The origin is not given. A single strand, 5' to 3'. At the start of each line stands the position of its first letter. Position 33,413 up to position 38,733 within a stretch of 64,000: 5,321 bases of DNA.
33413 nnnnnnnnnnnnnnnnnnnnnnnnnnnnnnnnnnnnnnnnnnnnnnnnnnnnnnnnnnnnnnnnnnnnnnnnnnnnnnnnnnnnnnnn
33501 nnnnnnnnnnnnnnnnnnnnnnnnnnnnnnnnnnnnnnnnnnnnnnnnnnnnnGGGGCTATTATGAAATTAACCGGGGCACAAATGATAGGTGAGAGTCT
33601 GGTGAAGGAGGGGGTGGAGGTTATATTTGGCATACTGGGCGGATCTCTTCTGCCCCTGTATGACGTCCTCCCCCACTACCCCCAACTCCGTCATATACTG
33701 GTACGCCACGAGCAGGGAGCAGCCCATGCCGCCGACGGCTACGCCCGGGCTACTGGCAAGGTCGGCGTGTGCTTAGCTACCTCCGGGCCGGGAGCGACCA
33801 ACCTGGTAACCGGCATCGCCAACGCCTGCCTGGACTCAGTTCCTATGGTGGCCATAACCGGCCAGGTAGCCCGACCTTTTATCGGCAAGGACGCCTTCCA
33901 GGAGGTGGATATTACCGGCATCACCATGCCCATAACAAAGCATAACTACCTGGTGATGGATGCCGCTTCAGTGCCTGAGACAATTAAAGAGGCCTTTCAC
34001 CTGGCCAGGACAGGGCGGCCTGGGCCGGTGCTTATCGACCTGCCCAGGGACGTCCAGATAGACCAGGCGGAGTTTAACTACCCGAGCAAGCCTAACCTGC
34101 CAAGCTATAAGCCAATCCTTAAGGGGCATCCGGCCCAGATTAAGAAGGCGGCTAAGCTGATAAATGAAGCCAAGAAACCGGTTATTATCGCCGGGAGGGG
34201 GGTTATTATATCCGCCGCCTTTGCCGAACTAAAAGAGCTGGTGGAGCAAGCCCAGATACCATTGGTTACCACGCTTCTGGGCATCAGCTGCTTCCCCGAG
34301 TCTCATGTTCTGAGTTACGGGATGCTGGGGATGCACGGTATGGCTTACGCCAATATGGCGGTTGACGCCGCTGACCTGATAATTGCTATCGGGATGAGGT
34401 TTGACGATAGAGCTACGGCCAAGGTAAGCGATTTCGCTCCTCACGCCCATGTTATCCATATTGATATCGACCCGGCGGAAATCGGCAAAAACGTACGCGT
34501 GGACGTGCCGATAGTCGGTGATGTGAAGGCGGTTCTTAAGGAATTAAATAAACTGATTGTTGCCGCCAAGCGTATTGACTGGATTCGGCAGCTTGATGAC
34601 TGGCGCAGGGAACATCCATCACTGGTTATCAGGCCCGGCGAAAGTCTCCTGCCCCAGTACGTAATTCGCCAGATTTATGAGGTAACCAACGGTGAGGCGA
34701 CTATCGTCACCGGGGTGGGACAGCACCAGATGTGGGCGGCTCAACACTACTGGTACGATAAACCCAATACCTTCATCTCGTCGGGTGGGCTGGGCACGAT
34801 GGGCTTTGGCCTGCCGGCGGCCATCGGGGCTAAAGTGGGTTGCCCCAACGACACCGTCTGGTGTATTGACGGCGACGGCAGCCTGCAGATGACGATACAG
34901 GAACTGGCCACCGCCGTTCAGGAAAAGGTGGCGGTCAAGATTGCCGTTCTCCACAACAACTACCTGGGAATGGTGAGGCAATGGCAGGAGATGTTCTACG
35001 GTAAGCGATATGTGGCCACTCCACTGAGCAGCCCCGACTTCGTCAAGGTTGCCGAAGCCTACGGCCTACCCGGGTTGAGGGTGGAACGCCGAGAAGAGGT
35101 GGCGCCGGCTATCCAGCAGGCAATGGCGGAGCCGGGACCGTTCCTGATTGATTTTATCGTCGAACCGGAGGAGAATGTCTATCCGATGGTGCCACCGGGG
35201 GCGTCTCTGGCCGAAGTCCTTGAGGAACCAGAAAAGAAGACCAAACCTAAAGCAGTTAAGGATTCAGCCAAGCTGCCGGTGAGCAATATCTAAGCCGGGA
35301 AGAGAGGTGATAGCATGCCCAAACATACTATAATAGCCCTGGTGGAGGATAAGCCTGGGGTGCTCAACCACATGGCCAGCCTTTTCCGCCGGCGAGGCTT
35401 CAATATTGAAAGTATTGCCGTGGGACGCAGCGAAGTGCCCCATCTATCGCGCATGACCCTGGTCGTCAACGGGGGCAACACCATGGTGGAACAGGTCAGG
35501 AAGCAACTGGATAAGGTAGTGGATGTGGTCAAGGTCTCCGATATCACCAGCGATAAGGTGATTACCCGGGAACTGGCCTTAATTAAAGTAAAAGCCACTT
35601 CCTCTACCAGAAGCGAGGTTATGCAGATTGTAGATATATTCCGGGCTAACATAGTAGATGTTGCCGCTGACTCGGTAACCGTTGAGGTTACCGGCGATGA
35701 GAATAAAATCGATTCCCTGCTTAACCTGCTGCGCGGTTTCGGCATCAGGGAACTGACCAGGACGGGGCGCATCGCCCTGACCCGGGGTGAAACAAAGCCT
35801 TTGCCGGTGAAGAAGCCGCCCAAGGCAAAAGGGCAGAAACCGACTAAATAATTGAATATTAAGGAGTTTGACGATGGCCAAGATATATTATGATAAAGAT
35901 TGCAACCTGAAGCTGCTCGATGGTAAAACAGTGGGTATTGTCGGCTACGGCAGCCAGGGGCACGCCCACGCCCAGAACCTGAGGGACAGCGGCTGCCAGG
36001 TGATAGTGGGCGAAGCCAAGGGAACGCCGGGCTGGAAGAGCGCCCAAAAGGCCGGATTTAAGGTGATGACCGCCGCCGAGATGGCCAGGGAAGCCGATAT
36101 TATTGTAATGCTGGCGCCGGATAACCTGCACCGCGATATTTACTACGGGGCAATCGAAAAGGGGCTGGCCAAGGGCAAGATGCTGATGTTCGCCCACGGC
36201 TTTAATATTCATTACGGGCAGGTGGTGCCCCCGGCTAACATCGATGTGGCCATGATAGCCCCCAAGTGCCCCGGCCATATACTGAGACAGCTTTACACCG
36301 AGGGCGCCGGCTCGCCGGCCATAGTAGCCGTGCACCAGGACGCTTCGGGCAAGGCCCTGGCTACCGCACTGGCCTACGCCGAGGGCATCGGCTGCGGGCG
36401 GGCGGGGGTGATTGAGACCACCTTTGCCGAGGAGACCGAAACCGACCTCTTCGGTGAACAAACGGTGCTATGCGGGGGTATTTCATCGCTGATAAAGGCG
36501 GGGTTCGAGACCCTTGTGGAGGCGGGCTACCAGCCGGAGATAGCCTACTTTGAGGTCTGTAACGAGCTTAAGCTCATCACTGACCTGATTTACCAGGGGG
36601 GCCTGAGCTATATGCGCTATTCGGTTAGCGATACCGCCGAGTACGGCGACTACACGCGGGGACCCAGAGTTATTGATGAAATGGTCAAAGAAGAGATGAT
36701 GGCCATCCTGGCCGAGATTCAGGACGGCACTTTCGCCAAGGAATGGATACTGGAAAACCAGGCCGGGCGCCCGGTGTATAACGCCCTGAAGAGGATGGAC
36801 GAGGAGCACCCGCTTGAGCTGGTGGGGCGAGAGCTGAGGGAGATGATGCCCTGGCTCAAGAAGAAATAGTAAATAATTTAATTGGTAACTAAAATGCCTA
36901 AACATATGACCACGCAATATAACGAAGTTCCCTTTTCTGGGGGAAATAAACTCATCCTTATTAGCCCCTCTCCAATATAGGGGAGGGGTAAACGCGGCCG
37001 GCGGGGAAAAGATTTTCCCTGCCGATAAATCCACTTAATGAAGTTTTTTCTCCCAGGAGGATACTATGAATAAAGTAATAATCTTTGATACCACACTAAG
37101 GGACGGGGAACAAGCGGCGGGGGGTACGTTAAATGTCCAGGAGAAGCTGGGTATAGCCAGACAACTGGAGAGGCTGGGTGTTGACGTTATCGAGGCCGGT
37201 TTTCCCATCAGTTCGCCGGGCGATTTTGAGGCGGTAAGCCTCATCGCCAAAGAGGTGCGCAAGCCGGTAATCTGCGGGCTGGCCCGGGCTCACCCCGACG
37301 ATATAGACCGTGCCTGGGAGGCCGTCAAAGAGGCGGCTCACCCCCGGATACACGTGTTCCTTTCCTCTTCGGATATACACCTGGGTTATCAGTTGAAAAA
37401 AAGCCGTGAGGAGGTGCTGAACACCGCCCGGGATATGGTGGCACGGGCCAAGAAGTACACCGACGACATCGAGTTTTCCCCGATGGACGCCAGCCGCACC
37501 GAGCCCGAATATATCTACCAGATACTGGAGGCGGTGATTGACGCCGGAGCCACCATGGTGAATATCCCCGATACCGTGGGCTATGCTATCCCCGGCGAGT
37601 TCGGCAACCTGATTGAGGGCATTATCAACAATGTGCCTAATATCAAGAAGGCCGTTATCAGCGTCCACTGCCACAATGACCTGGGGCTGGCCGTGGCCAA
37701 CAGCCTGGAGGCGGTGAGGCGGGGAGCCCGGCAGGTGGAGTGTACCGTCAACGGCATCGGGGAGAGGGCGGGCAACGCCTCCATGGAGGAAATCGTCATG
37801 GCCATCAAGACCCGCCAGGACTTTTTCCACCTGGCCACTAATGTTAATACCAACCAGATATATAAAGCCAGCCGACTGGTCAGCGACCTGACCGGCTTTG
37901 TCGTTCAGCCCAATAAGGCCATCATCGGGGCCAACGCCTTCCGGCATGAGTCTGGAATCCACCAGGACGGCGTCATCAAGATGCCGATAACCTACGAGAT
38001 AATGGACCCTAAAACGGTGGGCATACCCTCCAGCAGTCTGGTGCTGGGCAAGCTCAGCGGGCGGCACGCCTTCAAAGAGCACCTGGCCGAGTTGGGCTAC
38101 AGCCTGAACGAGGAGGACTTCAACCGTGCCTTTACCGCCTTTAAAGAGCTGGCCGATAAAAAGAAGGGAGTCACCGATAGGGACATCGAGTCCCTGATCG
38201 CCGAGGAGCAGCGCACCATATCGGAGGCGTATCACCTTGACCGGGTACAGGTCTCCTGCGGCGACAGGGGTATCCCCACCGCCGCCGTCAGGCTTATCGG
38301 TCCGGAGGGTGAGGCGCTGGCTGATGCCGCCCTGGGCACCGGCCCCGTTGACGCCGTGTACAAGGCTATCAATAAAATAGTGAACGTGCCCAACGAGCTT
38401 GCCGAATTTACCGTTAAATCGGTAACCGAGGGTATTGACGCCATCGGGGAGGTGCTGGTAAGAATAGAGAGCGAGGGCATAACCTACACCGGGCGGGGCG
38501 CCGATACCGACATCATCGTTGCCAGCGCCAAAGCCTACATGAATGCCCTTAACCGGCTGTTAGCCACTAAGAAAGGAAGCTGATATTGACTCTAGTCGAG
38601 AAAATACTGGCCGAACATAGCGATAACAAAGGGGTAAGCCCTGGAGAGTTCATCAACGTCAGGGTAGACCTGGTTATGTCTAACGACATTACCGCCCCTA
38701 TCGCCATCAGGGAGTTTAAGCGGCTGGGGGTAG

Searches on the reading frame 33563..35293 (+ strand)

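Call 7: search_protein_families(library=ncbifam, proteins=[window:33563-35293:+])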
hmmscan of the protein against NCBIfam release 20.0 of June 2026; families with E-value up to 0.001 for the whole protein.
window:33563-35293:+ (576 aa): 54 families (the best 25 are shown)
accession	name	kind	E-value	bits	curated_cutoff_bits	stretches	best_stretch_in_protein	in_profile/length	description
NF004710.0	PRK06048.1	equivalog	9.4e-253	839.7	976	1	2-555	7-559/561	acetolactate synthase large subunit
TIGR00118.1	acolac_lg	equivalog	2.8e-246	818.4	538.35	1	3-554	1-555/557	biosynthetic-type acetolactate synthase large subunit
NF005860.0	PRK07789.1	equivalog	4.5e-231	768.4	881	1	2-556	33-601/615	acetolactate synthase large subunit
NF004919.0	PRK06276.1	equivalog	1.8e-224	746.4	866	1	4-566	2-570/582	acetolactate synthase large subunit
NF005651.0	PRK07418.1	subfamily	1.2e-220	733.9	942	1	2-565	18-591/617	acetolactate synthase large subunit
NF005824.0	PRK07710.1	equivalog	1.5e-213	710.3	976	1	2-552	16-567/573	acetolactate synthase large subunit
NF005228.0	PRK06725.1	equivalog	1.3e-210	700.4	991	1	2-552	15-564/571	acetolactate synthase large subunit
NF006319.0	PRK08527.1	equivalog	5e-205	682.2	905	1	1-555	2-560/565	acetolactate synthase large subunit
NF006524.0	PRK08978.1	equivalog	7.6e-205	681.3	738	1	4-555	2-546/548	acetolactate synthase 2 catalytic subunit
NF006581.0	PRK09107.1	equivalog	4.6e-200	665.9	974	1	2-560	10-580/595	acetolactate synthase 3 large subunit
NF005058.0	PRK06466.1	equivalog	4.8e-197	656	951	1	2-548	3-562/574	acetolactate synthase 3 large subunit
NF006016.1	PRK08155.1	equivalog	7e-197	655.2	870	1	1-554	1-553/554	acetolactate synthase large subunit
NF005409.0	PRK06965.1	equivalog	3e-196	653.4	1035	1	3-553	21-581/587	acetolactate synthase 3 catalytic subunit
NF006525.0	PRK08979.1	equivalog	1.8e-190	634.1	1084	1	2-552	3-564/572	acetolactate synthase 3 large subunit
NF005584.0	PRK07282.1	equivalog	1.7e-189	631.1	970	1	4-553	11-560/566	acetolactate synthase large subunit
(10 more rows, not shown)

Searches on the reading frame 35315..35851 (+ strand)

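Call 7: search_protein_families(library=ncbifam, proteins=[window:35315-35851:+])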
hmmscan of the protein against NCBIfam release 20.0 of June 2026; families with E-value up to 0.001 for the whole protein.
window:35315-35851:+ (178 aa): 7 families
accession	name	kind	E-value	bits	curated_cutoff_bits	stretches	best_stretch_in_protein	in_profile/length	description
NF008864.0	PRK11895.1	equivalog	4.5e-64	215.1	119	1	3-160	3-160/164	acetolactate synthase small subunit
TIGR00119.1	acolac_sm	equivalog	3.7e-60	202.4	56.9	1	3-159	2-158/158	acetolactate synthase small subunit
NF006036.0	PRK08178.1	equivalog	8.8e-13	48.1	128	1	9-88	20-98/102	acetolactate synthase small subunit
NF008362.0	PRK11152.1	equivalog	1.9e-06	27.7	68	1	3-76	3-75/85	acetolactate synthase 2 small subunit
NF010078.0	PRK13562.1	equivalog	2.1e-06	27.6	96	1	9-76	8-78/84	ACT domain-containing protein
NF005233.0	PRK06737.1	equivalog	2.7e-06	27.4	102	1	4-75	3-74/76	ACT domain-containing protein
TIGR01327.1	PGDH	equivalog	5.5e-06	25.4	454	1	4-77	452-523/525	phosphoglycerate dehydrogenase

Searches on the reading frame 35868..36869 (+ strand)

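Call 7: search_protein_families(library=ncbifam, proteins=[window:35868-36869:+])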
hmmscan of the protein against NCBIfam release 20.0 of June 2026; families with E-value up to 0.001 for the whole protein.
window:35868-36869:+ (333 aa): 11 families
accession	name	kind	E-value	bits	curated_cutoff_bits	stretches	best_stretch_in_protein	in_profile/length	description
NF004017.0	PRK05479.1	equivalog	5.4e-162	538.2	336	1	3-332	1-330/337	ketol-acid reductoisomerase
NF009940.0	PRK13403.1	equivalog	1e-146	488.1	406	1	5-331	2-327/335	ketol-acid reductoisomerase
TIGR00465.1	ilvC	equivalog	1.6e-132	441.3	226.15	1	17-331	1-314/314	ketol-acid reductoisomerase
NF003557.0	PRK05225.1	equivalog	4.1e-58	197.1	713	2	14-204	32-228/491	ketol-acid reductoisomerase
TIGR00936.1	ahcY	equivalog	2.8e-08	33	497.6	1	16-81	202-266/416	adenosylhomocysteinase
NF004005.0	PRK05476.2-3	equivalog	1.5e-07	30.6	275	1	16-81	205-269/418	adenosylhomocysteinase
NF008592.0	PRK11559.1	equivalog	6.8e-05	22.3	397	1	21-94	4-78/296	2-hydroxy-3-oxopropionate reductase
NF005069.0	PRK06487.1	equivalog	0.00012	21.2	448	1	10-56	142-188/320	2-hydroxyacid dehydrogenase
TIGR01505.1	tartro_sem_red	equivalog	0.00026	20.3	340.75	1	22-103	2-86/291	2-hydroxy-3-oxopropionate reductase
NF043037.1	ThreonDh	equivalog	0.00028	20.4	350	1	20-94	3-78/297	L-threonate dehydrogenase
NF004230.0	PRK05678.1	equivalog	0.0004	19.7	336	1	28-140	18-130/291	succinate--CoA ligase subunit alpha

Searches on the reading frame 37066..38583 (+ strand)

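Call 7: search_protein_families(library=ncbifam, proteins=[window:37066-38583:+])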
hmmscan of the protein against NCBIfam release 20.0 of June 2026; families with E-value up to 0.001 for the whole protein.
window:37066-38583:+ (505 aa): 27 families (the best 25 are shown)
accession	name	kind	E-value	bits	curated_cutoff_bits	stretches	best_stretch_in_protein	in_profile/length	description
NF002086.0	PRK00915.1-3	equivalog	4.3e-246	817.3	532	1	2-503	5-506/516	2-isopropylmalate synthase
TIGR00973.1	leuA_bact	equivalog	3.5e-228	758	598.7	1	3-496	1-494/494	2-isopropylmalate synthase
NF002087.0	PRK00915.1-4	equivalog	5e-217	721.5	729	1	2-502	5-506/516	2-isopropylmalate synthase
NF002088.0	PRK00915.1-5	equivalog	1.7e-208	693.3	697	1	1-502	1-502/514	2-isopropylmalate synthase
NF002084.0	PRK00915.1-1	equivalog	1e-192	641.3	748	1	2-502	3-503/523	2-isopropylmalate synthase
NF002085.0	PRK00915.1-2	subfamily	1.9e-149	498.7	517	1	1-502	11-503/504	2-isopropylmalate synthase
NF041069.1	IPMS_Sufob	equivalog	1.1e-122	409.9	600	1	5-378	2-365/371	isopropylmalate synthase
TIGR02090.1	LEU1_arch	subfamily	1.3e-120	402.8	484.75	1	4-377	1-362/363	isopropylmalate/citramalate/homocitrate synthases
TIGR02660.1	nifV_homocitr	equivalog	2.2e-88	297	462.9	1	3-376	1-363/365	homocitrate synthase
TIGR02146.1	LysS_fung_arch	equivalog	4.2e-81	272.8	413.55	1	6-356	1-339/344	homocitrate synthase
NF042434.1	IPMS_Lepto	equivalog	9.8e-76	255.1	500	1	2-366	4-373/374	2-isopropylmalate synthase LeuA2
TIGR00977.1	citramal_synth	equivalog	2.5e-67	227.4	450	1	3-498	1-516/526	citramalate synthase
NF042433.1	CitmalDyn_Leptosp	equivalog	2.6e-57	194.6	950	1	2-441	6-443/514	(R)-citramalate synthase CimA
NF002991.1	PRK03739.1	subfamily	1.7e-49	169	455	1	9-497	32-550/550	2-isopropylmalate synthase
TIGR00970.1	leuA_yeast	equivalog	1e-38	133.2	697.4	1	9-305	32-343/564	2-isopropylmalate synthase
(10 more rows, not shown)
